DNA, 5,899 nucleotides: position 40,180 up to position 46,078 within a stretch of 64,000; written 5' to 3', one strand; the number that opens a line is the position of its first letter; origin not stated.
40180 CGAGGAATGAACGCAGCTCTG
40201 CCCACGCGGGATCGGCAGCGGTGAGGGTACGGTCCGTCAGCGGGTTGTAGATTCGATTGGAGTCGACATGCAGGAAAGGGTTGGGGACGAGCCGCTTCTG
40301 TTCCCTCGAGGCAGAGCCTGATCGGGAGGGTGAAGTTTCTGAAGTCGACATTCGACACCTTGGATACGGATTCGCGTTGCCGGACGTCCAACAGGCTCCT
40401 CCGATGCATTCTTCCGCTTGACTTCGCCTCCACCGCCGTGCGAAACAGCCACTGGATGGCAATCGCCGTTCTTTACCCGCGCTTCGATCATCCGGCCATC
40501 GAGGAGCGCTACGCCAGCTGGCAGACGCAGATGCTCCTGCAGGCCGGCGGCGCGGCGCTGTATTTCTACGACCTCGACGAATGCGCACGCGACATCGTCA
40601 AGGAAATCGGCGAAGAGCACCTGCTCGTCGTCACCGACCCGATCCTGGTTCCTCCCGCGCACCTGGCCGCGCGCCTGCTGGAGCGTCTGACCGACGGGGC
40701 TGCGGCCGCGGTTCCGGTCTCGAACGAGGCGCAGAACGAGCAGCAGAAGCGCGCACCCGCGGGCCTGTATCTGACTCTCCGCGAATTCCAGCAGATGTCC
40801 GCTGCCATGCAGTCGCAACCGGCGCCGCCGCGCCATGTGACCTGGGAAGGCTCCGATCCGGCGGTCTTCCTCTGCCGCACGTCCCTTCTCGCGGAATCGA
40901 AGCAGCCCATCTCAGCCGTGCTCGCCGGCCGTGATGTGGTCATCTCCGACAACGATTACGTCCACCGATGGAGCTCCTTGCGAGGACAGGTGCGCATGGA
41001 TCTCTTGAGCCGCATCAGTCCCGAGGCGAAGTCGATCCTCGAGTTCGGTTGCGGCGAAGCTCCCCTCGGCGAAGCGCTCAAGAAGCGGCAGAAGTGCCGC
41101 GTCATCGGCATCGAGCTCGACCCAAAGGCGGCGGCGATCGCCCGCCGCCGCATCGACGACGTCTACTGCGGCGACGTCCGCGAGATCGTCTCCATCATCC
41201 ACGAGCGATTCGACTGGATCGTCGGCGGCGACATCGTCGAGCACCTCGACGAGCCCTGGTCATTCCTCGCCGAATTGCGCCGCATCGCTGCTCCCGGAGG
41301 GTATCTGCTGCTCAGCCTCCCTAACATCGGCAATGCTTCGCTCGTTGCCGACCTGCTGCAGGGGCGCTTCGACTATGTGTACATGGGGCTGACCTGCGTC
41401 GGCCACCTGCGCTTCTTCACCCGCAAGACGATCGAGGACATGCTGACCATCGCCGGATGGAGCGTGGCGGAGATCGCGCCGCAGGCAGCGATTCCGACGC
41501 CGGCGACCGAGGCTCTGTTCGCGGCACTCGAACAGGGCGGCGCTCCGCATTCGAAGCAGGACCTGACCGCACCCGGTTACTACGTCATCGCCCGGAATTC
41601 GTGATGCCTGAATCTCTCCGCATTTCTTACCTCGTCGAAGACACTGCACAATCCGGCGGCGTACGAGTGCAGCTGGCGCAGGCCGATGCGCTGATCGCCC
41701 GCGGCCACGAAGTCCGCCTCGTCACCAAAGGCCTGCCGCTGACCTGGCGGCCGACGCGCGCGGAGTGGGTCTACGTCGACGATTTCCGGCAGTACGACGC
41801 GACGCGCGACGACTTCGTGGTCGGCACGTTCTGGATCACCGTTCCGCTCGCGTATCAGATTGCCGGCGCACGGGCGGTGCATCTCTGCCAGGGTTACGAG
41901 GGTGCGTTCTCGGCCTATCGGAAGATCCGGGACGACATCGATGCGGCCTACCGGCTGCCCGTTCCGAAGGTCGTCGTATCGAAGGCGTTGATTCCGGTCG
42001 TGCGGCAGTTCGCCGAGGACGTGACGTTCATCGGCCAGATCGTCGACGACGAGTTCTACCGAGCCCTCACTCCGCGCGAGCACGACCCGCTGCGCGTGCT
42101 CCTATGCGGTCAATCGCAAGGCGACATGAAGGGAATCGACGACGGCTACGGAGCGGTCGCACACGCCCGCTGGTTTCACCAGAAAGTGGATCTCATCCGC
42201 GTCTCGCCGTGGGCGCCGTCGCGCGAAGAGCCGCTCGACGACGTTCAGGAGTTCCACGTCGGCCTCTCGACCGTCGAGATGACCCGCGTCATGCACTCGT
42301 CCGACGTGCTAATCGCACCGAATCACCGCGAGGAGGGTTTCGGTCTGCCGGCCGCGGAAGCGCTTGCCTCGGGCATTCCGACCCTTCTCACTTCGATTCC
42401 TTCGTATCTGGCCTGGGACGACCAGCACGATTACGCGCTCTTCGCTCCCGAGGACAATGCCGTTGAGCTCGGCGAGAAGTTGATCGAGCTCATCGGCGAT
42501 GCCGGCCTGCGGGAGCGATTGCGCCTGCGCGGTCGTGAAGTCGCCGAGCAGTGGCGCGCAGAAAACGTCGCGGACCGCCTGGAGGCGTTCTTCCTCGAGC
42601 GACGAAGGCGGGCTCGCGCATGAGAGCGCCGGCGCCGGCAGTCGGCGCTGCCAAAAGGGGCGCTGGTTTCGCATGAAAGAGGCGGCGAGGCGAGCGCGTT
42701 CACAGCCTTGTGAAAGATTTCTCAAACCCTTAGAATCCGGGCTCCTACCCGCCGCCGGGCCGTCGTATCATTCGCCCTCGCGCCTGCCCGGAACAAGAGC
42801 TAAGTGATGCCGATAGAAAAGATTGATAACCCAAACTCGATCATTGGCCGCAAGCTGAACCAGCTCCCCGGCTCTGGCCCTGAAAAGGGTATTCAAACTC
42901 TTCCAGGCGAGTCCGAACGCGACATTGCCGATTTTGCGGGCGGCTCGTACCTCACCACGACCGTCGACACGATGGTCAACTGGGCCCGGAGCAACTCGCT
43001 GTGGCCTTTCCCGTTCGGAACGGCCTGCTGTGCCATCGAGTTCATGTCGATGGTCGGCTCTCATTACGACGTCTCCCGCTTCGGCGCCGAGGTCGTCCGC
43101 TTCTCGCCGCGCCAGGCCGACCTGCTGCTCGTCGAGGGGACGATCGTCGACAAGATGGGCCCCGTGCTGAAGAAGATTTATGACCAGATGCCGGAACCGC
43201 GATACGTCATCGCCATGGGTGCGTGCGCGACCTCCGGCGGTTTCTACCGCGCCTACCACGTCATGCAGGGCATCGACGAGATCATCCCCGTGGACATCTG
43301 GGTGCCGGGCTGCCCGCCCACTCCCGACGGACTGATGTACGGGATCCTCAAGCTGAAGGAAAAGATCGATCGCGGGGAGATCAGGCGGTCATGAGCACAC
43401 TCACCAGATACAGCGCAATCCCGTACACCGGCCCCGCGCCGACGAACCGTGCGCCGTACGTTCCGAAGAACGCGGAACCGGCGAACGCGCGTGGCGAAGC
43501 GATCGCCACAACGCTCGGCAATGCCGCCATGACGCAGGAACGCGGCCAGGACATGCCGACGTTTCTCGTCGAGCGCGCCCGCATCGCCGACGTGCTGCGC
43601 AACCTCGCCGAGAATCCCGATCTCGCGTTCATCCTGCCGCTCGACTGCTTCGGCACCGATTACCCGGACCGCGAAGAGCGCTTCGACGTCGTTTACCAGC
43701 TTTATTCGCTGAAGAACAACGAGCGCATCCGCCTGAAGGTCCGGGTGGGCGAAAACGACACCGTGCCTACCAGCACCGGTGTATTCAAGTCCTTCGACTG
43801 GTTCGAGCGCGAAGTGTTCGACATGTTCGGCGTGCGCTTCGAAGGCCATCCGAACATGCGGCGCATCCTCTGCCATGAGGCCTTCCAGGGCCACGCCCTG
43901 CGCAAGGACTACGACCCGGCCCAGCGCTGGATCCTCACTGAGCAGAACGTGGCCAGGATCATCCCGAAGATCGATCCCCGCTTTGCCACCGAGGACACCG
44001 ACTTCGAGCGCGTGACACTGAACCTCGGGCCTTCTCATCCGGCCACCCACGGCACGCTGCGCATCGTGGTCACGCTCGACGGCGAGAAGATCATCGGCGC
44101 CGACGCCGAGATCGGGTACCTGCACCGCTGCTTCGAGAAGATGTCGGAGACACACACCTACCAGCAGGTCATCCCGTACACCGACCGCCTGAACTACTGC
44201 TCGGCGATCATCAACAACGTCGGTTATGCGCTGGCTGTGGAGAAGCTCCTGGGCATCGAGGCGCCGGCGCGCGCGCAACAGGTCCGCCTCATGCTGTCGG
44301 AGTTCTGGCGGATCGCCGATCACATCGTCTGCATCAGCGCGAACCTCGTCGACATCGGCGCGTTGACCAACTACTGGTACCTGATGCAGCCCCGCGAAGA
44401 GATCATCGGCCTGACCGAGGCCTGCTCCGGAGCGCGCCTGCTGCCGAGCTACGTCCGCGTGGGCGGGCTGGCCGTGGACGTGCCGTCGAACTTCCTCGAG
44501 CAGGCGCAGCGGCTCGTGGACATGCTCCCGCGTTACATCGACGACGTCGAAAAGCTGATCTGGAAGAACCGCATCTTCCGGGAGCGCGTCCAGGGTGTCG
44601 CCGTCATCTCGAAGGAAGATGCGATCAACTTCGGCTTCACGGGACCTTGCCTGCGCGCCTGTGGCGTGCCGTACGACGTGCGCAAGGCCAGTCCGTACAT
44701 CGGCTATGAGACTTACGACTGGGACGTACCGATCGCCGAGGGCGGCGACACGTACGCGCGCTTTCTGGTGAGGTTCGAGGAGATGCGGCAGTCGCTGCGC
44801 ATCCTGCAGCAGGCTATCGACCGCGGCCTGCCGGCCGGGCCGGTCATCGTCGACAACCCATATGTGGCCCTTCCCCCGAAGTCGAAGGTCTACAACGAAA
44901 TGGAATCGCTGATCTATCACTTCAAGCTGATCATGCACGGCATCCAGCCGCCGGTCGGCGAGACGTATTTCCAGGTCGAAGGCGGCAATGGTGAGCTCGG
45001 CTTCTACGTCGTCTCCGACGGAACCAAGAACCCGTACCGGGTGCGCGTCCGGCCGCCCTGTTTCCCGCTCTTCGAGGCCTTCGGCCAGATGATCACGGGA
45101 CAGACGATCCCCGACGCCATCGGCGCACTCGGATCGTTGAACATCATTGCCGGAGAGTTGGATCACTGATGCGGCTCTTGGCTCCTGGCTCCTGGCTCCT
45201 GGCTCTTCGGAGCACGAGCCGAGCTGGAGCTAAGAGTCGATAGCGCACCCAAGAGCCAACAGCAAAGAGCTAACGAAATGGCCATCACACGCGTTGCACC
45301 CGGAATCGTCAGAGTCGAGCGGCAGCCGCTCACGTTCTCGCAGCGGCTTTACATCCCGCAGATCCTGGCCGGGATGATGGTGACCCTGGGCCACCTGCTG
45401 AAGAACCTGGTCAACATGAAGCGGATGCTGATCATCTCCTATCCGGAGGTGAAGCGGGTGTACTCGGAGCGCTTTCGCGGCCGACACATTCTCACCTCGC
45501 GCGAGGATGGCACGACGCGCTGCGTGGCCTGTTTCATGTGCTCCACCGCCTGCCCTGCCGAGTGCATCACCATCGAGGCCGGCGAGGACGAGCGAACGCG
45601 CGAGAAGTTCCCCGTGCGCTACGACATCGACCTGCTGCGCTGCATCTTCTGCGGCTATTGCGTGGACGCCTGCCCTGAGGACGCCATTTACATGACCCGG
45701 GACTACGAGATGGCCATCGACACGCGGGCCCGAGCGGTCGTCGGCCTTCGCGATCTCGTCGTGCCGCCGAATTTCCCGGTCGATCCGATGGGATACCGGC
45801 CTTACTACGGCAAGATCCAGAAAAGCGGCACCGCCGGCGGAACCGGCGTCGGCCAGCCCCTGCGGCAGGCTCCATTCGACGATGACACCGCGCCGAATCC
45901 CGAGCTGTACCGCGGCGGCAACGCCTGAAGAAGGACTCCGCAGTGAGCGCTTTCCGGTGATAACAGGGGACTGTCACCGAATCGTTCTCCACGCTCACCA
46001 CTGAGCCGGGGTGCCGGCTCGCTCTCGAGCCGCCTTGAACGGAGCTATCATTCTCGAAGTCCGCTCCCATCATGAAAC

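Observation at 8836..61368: Hairpins whose two arms are tandem heptamer arrays: 17 copies of a repeat family defined by architecture, not sequence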

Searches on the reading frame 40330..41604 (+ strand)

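Call 45: search_protein_families(library=pfam, proteins=[window:40330-41604:+])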
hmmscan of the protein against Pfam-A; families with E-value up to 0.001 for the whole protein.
window:40330-41604:+ (424 aa): 6 families
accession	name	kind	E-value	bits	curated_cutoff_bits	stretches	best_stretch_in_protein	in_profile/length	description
PF13489.12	Methyltransf_23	-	8.2e-16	58.6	27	1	224-380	11-162/164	Methyltransferase domain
PF08241.18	Methyltransf_11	-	8.1e-14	52.5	21.2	1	237-327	1-94/95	Methyltransferase domain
PF13649.12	Methyltransf_25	-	1.2e-11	45.6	27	1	236-324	1-97/97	Methyltransferase domain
PF08242.18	Methyltransf_12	-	1e-10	42.7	30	1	237-326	1-98/98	Methyltransferase domain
PF13847.12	Methyltransf_31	-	6.2e-07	29.6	27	1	233-343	4-123/145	Methyltransferase domain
PF07021.18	MetW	-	3.9e-06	27.1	21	1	228-340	9-119/193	Methionine biosynthesis protein MetW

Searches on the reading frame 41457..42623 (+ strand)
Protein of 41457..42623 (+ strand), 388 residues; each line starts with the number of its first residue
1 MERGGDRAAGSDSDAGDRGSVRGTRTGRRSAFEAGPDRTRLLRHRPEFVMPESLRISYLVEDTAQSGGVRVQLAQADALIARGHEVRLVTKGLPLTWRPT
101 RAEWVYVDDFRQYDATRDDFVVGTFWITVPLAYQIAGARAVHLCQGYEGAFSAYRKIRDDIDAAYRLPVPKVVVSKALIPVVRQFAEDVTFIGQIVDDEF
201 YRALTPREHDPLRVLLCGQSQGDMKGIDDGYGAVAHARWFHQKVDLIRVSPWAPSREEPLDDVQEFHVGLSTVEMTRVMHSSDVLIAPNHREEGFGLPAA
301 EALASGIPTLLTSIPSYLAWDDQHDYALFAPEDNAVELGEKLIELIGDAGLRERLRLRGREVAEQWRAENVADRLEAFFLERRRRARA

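Call 46: search_protein_families(library=pfam, proteins=[window:41457-42623:+])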
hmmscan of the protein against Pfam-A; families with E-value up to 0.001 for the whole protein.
window:41457-42623:+ (388 aa): 3 families
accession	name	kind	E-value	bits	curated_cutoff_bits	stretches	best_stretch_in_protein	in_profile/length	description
PF00534.26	Glycos_transf_1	-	1.8e-11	44.3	26.4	1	258-361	69-171/172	Glycosyl transferases group 1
PF13692.12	Glyco_trans_1_4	-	1.2e-09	39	27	1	268-348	62-142/142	Glycosyl transferases group 1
PF20706.3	GT4-conflict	-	4.7e-08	32.9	26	1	206-312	192-311/385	Family 4 Glycosyltransferase in conflict systems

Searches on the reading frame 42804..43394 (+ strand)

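Call 45: search_protein_families(library=pfam, proteins=[window:42804-43394:+])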
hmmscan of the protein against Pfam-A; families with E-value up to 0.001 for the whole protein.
window:42804-43394:+ (196 aa): 1 family
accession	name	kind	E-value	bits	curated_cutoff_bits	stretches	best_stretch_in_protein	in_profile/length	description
PF01058.29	Oxidored_q6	-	4.7e-29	101.1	27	1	75-184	1-128/128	NADH ubiquinone oxidoreductase, 20 Kd subunit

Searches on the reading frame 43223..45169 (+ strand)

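Call 34: search_protein_families(library=pfam, proteins=[window:43223-45169:+])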
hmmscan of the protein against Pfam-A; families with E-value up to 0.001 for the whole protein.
window:43223-45169:+ (648 aa): 2 families
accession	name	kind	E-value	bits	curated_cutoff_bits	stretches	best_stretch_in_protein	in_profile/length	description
PF00346.24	Complex1_49kDa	-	6.2e-105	350.6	24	1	377-647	1-270/271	Respiratory-chain NADH dehydrogenase, 49 Kd subunit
PF00329.25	Complex1_30kDa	-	2e-38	132.2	22.5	1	116-233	3-121/124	Respiratory-chain NADH dehydrogenase, 30 Kd subunit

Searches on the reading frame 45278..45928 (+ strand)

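Call 34: search_protein_families(library=pfam, proteins=[window:45278-45928:+])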
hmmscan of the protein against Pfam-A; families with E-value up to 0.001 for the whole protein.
window:45278-45928:+ (216 aa): 10 families
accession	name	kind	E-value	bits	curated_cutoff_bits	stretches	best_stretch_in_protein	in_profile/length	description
PF12838.12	Fer4_7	-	1.5e-12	48.2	27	2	81-136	1-52/52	4Fe-4S dicluster domain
PF00037.32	Fer4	-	2.1e-09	37.3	21.1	1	116-138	2-24/24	4Fe-4S binding domain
PF13187.11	Fer4_9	-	4.7e-09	36.6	27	1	81-137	1-52/52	4Fe-4S dicluster domain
PF13237.11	Fer4_10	-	5.6e-09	36.2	25.5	2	79-133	6-53/53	4Fe-4S dicluster domain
PF13183.11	Fer4_8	-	2.9e-08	34.6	27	0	119-153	2-33/68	4Fe-4S dicluster domain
PF14697.11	Fer4_21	-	3.3e-07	30.7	35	0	117-146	3-35/59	4Fe-4S dicluster domain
PF13484.11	Fer4_16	-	4.3e-07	31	30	1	121-145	1-24/66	4Fe-4S double cluster binding domain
PF13534.11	Fer4_17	-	3e-06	28.1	22.2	0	121-144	1-24/61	4Fe-4S dicluster domain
PF12797.12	Fer4_2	-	4.1e-06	26.8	24.5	1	117-134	5-22/22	4Fe-4S binding domain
PF12837.12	Fer4_6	-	4.2e-05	23.7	25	0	117-137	4-24/24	4Fe-4S binding domain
